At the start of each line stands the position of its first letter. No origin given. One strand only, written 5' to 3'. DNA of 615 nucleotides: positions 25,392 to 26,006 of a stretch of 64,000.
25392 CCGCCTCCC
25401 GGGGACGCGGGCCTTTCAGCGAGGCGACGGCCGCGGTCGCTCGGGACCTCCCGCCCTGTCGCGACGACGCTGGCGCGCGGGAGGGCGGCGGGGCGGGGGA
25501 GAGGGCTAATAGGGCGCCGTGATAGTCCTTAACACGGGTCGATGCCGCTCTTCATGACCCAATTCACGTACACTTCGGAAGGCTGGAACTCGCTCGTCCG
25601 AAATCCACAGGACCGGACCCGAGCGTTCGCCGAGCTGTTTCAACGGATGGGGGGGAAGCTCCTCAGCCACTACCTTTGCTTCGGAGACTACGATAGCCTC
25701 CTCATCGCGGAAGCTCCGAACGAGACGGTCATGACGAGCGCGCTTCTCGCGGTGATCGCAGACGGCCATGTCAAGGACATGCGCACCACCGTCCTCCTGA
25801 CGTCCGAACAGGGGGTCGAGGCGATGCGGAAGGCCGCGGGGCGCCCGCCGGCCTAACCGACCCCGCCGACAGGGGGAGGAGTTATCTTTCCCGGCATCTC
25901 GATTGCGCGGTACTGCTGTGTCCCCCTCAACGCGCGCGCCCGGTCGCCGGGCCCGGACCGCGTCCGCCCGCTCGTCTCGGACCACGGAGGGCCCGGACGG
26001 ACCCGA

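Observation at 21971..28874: GTCAA-N6-TTGAC dyad abutting TATA-like boxes of usp and hsp20/osmC: candidate stress regulon operator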

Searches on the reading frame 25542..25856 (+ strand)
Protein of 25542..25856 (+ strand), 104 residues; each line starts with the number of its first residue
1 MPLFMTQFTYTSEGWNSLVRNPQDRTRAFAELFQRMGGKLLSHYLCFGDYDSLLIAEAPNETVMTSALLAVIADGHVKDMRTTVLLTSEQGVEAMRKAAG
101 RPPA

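Call 21: search_protein_families(library=pfam, proteins=[window:25542-25856:+], max_evalue=1)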
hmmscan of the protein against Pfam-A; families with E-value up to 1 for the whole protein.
window:25542-25856:+ (104 aa): 1 family
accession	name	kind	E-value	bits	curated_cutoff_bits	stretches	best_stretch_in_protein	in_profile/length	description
PF08734.17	GYD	-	5.9e-20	71.5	31.4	1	4-90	1-86/91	GYD domain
